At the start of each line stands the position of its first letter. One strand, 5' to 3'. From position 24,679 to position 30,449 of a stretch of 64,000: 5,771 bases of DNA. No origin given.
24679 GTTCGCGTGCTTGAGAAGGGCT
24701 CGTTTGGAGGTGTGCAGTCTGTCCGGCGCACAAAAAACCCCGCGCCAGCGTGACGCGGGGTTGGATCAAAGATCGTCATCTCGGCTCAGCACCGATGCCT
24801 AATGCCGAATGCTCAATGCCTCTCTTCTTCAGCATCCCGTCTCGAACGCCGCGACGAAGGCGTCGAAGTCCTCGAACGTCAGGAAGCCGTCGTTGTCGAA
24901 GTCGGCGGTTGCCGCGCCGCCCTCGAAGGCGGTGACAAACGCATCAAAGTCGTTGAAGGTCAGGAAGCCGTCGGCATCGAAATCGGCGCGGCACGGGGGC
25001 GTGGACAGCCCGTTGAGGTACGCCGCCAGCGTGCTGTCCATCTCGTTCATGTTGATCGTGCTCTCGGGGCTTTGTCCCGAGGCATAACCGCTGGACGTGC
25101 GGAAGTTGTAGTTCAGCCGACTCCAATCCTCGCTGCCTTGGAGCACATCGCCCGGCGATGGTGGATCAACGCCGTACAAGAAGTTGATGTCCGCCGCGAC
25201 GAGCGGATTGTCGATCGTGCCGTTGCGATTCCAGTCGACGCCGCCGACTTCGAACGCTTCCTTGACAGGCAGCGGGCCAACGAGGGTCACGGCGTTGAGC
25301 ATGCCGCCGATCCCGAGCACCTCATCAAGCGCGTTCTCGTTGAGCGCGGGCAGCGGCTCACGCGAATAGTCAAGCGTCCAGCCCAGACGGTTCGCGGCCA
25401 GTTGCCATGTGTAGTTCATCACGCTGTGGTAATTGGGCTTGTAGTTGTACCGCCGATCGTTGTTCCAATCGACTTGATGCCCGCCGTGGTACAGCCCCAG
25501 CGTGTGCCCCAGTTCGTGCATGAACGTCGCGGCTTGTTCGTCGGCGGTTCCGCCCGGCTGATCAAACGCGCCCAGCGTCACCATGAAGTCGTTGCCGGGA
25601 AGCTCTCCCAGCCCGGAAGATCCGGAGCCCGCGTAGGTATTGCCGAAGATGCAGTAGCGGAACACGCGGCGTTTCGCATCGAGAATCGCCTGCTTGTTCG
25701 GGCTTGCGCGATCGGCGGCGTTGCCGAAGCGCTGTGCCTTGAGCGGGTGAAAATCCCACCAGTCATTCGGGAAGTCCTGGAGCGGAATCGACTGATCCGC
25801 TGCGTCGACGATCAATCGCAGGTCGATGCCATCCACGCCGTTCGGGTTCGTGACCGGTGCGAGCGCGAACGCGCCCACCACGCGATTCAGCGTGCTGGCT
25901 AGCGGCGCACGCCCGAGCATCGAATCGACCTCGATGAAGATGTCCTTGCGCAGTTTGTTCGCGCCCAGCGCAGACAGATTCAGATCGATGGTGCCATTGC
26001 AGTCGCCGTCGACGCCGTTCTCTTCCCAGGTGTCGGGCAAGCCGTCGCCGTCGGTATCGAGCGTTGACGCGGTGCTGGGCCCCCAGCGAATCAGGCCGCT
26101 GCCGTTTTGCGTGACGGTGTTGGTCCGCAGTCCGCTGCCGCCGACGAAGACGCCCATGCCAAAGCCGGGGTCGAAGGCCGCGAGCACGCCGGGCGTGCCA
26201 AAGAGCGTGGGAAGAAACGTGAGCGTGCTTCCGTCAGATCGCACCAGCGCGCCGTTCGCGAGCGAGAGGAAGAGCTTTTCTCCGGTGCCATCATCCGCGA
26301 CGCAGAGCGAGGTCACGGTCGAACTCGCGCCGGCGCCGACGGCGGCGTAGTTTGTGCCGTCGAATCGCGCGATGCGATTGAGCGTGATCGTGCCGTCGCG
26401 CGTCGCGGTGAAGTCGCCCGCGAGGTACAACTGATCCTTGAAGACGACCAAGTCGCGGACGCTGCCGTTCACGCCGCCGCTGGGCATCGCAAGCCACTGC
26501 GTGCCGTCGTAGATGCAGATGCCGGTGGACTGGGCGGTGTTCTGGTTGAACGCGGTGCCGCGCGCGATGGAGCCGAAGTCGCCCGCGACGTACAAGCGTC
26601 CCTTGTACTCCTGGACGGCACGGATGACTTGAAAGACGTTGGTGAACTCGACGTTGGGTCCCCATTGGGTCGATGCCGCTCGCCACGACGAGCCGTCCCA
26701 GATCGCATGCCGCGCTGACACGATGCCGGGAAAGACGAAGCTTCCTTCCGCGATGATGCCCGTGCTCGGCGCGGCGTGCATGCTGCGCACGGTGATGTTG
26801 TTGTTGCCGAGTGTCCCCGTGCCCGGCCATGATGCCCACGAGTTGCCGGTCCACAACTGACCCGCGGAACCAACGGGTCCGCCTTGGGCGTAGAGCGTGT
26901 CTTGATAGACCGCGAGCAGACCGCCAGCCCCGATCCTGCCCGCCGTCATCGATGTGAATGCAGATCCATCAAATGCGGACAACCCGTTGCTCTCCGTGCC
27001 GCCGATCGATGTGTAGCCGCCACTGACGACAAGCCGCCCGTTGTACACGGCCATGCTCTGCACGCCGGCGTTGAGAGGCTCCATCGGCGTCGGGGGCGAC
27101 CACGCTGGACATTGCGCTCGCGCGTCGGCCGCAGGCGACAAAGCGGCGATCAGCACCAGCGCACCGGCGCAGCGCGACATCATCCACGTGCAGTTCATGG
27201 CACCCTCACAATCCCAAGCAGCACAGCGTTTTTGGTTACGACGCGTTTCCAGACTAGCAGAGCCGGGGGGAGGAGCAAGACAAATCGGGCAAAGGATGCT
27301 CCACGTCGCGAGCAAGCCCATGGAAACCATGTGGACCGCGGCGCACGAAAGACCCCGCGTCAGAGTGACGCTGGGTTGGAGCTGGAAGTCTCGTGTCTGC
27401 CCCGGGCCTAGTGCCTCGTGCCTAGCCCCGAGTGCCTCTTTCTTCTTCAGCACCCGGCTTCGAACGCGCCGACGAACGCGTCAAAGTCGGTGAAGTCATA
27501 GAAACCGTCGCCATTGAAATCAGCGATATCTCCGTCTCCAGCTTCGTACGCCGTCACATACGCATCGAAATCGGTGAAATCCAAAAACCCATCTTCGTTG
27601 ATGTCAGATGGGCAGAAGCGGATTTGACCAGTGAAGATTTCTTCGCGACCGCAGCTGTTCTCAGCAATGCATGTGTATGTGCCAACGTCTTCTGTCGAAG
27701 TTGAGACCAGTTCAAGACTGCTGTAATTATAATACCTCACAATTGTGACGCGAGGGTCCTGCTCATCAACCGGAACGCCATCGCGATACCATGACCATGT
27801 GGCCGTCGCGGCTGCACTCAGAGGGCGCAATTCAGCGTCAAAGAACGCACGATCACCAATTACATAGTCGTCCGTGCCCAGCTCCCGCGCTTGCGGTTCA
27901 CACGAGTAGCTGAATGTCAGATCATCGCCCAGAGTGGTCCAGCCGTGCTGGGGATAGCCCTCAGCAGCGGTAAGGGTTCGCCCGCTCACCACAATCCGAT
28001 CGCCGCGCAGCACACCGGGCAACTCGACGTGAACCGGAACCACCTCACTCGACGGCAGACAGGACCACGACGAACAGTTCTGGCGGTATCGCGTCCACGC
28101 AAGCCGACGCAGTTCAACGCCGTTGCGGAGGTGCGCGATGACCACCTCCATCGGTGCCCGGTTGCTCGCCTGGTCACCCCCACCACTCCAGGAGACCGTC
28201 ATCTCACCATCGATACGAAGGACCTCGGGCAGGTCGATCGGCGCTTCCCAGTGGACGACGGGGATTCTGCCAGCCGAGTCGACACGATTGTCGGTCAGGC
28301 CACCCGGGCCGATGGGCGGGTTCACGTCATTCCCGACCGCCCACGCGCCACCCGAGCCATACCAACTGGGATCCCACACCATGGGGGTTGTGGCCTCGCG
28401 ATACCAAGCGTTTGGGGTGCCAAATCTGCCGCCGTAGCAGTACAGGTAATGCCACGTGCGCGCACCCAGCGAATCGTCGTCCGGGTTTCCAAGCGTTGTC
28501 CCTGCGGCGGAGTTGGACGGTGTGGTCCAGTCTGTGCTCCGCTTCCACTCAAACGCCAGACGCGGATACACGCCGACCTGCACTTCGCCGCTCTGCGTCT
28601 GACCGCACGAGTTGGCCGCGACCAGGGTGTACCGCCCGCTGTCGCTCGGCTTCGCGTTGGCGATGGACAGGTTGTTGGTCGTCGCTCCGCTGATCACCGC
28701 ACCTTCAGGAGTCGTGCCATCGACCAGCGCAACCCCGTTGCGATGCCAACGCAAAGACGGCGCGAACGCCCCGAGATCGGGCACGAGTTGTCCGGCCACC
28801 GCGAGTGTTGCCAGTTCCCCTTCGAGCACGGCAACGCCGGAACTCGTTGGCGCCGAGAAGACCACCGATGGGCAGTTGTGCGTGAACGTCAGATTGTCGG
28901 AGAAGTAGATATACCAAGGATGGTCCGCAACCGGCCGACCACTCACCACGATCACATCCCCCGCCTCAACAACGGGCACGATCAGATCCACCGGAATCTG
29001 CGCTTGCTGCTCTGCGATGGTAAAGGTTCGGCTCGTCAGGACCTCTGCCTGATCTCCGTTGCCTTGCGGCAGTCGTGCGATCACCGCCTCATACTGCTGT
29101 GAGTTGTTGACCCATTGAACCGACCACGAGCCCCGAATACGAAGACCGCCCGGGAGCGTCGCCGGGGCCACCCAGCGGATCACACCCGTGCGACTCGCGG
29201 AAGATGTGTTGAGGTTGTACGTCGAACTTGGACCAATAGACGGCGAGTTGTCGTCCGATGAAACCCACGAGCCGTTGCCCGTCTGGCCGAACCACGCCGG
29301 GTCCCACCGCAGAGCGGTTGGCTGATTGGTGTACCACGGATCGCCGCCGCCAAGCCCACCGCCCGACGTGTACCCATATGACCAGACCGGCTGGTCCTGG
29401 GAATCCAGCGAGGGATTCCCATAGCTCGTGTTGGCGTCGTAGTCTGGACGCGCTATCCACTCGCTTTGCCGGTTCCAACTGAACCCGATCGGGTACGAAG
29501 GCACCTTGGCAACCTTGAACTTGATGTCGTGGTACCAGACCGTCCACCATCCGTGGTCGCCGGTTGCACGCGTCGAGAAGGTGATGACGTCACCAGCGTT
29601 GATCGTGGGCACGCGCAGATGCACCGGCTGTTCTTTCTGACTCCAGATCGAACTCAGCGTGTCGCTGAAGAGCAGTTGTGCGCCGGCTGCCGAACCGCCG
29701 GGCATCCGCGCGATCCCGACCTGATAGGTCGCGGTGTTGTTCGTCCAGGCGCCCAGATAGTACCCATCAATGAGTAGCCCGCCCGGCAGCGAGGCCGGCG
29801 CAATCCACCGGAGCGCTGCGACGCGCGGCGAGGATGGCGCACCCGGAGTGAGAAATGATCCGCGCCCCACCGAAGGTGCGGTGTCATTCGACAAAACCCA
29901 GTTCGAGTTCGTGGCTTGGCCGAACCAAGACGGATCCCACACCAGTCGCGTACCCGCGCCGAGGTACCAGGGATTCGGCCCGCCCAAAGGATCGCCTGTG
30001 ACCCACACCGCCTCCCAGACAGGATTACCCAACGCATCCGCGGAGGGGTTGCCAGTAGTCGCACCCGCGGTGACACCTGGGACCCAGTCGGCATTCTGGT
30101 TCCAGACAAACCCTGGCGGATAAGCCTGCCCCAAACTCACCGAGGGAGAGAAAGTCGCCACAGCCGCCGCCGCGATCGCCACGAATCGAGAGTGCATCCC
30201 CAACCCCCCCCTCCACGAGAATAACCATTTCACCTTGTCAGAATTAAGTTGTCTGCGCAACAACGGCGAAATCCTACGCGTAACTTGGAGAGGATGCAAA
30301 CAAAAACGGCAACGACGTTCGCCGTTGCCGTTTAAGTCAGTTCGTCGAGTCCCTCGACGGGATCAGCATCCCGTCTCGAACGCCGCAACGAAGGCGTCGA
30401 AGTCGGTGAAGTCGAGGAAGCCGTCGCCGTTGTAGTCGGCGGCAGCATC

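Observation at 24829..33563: Tandem array of three secreted enzymes/structural proteins sharing a C-terminal dockerin-like Ca-loop module bracketed by Cys and ending in an invariant Gly-Cys-COOH (a fourth copy is at 53055-54338)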

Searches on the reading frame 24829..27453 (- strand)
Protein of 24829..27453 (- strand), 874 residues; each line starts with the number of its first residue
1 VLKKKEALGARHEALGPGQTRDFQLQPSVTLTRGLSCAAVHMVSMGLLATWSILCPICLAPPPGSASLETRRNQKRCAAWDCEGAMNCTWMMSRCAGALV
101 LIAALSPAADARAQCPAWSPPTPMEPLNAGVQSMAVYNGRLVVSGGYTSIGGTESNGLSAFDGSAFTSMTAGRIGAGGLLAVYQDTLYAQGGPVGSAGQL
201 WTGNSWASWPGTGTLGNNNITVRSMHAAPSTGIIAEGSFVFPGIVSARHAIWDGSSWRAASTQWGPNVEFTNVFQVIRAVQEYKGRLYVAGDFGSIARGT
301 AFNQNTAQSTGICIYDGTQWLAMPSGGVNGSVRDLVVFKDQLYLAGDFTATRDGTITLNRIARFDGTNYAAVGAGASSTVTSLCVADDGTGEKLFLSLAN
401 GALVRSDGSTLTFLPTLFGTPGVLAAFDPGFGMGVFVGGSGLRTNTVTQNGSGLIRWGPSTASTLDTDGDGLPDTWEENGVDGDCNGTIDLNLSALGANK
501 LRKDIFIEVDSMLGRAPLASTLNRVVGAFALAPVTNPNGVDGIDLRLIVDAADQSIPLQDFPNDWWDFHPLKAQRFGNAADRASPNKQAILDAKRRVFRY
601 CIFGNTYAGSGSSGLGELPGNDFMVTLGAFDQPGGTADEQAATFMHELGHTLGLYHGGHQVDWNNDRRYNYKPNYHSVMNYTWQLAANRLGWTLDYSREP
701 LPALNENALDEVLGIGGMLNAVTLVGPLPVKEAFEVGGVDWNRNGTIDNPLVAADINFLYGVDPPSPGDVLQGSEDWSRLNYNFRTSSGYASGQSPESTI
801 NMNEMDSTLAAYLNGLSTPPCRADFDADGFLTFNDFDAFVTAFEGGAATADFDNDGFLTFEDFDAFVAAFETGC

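Call 3: search_protein_families(library=ncbifam, proteins=[window:24829-27453:-], max_evalue=0.01)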
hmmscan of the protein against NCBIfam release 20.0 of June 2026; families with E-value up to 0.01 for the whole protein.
window:24829-27453:- (874 aa): 2 families
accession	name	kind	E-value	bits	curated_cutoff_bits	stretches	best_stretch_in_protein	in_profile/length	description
NF041540.1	dockerin_GC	domain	6e-08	33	29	1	821-874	1-67/67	GC-type dockerin domain-anchored protein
NF035945.1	Zn_serralysin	subfamily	0.0044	16.2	500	1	642-700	163-225/462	serralysin family metalloprotease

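Call 4: search_protein_families(library=pfam, proteins=[window:24829-27453:-], max_evalue=0.1)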
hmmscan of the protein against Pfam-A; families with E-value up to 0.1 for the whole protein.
window:24829-27453:- (874 aa): 6 families
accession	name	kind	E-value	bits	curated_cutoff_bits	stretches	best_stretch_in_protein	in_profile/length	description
PF12768.13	Rax2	-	3.2e-05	23.9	28.8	1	281-395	32-139/254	Rax2 C-terminal beta propeller domain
PF13582.12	Reprolysin_3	-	0.0066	17.4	22.4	1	634-656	100-122/123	Metallo-peptidase family M12B Reprolysin-like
PF13688.12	Reprolysin_5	-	0.035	14.8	27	1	637-682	138-187/196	Metallo-peptidase family M12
PF00036.39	EF-hand_1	-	0.035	14.1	25.4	1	850-869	9-28/29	EF hand domain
PF10462.15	Peptidase_M66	-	0.047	13.1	20.6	1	640-672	192-223/306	Peptidase M66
PF13499.12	EF-hand_7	-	0.087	13.6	30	0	850-870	11-31/67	EF-hand domain pair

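Call 59: search_solved_structures(query=window:24832-27198:-, max_evalue=0.01)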
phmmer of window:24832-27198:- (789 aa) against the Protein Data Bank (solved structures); distinct sequences matched with E-value up to 0.01: 4.
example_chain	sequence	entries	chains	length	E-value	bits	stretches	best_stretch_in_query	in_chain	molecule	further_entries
8pjt_A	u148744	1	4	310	0.00059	21.7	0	32-111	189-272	SAKe6DEref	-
5zjk_A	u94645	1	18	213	0.0027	19.5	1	520-593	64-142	Myroilysin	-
5czw_A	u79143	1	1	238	0.0034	19.1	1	520-593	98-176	Myroilysin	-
5gwd_A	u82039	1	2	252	0.0037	19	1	520-593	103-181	Myroilysin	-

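Call 63: list_cluster_members(proteins=[window:24832-27198:-, window:24832-27183:-, window:27450-30197:-, window:30366-33563:-, window:53058-54338:-])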
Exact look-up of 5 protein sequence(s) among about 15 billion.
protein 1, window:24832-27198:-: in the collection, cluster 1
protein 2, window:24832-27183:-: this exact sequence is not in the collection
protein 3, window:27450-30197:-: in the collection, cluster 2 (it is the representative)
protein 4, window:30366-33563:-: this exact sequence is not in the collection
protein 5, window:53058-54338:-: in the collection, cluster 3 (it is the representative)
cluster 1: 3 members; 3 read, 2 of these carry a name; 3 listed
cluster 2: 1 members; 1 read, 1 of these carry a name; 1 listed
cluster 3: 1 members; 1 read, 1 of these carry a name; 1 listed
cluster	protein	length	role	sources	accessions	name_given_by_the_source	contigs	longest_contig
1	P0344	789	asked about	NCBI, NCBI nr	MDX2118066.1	MAG: GC-type dockerin domain-anchored protein [Planctomycetota bacterium] | GC-type dockerin domain-anchored protein [Planctomycetota bacterium]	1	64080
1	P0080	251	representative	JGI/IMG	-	hypothetical protein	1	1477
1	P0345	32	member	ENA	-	-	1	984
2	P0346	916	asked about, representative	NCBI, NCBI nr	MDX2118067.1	MAG: immunoglobulin domain-containing protein [Planctomycetota bacterium] | immunoglobulin domain-containing protein [Planctomycetota bacterium]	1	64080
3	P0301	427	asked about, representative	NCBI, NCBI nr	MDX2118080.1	MAG: hypothetical protein SFY96_07860 [Planctomycetota bacterium] | hypothetical protein [Planctomycetota bacterium]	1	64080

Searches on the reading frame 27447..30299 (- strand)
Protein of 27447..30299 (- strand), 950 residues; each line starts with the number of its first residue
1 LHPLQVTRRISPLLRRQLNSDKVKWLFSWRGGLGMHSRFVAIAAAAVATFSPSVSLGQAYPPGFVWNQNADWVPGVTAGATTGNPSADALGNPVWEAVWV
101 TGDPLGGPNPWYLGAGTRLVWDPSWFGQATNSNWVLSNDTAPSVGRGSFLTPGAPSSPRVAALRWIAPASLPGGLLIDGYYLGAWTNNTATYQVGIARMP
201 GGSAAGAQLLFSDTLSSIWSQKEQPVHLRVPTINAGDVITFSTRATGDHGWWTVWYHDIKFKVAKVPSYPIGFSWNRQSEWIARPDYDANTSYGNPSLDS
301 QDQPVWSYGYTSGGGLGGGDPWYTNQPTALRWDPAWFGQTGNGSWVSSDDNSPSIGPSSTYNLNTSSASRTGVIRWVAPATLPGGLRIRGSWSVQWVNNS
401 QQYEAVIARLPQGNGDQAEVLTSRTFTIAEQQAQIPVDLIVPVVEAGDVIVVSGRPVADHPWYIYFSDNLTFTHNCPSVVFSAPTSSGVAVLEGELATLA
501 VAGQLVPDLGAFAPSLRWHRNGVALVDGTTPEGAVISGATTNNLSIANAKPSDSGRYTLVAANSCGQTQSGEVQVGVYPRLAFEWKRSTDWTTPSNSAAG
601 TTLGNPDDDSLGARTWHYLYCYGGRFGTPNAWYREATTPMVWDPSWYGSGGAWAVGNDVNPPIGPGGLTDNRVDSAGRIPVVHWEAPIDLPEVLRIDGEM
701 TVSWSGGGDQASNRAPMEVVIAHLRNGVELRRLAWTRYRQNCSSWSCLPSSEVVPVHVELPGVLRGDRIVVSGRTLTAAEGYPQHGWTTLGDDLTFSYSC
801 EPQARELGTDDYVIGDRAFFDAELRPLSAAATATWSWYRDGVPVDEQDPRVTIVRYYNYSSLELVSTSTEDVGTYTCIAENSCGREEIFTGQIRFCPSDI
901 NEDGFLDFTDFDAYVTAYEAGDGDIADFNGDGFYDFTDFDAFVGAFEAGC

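Call 3: search_protein_families(library=ncbifam, proteins=[window:27447-30299:-], max_evalue=0.01)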
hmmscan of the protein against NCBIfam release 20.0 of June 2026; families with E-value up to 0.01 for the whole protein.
window:27447-30299:- (950 aa): 1 family
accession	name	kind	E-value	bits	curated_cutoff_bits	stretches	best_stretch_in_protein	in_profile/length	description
NF041540.1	dockerin_GC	domain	5.8e-09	36.2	29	1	896-950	1-67/67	GC-type dockerin domain-anchored protein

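Call 4: search_protein_families(library=pfam, proteins=[window:27447-30299:-], max_evalue=0.1)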
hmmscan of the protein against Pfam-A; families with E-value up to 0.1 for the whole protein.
window:27447-30299:- (950 aa): 5 families
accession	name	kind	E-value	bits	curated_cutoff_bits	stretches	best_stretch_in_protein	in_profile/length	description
PF07679.22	I-set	-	6.5e-17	61.8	23.7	2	831-887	28-83/90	Immunoglobulin I-set domain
PF13927.12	Ig_3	-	1.5e-15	57.9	30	2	832-881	30-78/78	Immunoglobulin domain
PF13895.12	Ig_2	-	1.9e-09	38.1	27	2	830-882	26-66/79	Immunoglobulin domain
PF00047.31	ig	-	3.2e-09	37.4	21.8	2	835-884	26-75/81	Immunoglobulin domain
PF07686.23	V-set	-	0.0013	19.3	26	0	543-575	74-106/109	Immunoglobulin V-set domain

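Call 61: search_solved_structures(query=window:27450-30197:-, max_evalue=0.01)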
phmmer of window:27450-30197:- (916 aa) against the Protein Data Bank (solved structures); distinct sequences matched with E-value up to 0.01: 48.
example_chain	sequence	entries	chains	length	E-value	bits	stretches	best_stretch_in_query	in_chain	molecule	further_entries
3b43_A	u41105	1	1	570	2.3e-12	49.1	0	798-851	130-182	Titin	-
6iaa_A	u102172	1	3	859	4.5e-11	44.8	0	801-851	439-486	Roundabout homolog 2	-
6fwx_A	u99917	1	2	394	1e-10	43.7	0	446-536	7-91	Titin,Titin,Titin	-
5o5g_A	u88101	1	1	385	2.2e-09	39.3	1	781-860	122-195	Roundabout homolog 1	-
5ope_A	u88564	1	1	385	2.2e-09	39.3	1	781-860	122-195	Roundabout homolog 1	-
3jxa_A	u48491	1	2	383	5.9e-07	31.2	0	821-862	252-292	Contactin 4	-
3kld_A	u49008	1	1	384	6.1e-07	31.2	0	821-862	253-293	Contactin 4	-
2v9q_A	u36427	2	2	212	1.4e-06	30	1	781-857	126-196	ROUNDABOUT HOMOLOG 1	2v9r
1ya5_A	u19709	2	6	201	2.2e-06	29.3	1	446-536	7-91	N2B-TITIN ISOFORM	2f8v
8a0y_A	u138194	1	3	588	2.6e-06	29.1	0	827-854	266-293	Contactin-2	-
2a38_A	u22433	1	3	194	2.6e-06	29.1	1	446-536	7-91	Titin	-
9ba5_A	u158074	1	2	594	3.8e-06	28.5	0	827-854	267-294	Contactin-2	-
7y73_A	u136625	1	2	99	1.9e-05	26.2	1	792-856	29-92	Down Syndrome Cell Adhesion Molecules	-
2om5_A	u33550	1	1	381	2e-05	26.1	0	827-854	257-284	Contactin 2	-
6i9s_A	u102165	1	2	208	2.3e-05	25.9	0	460-549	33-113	Roundabout homolog 2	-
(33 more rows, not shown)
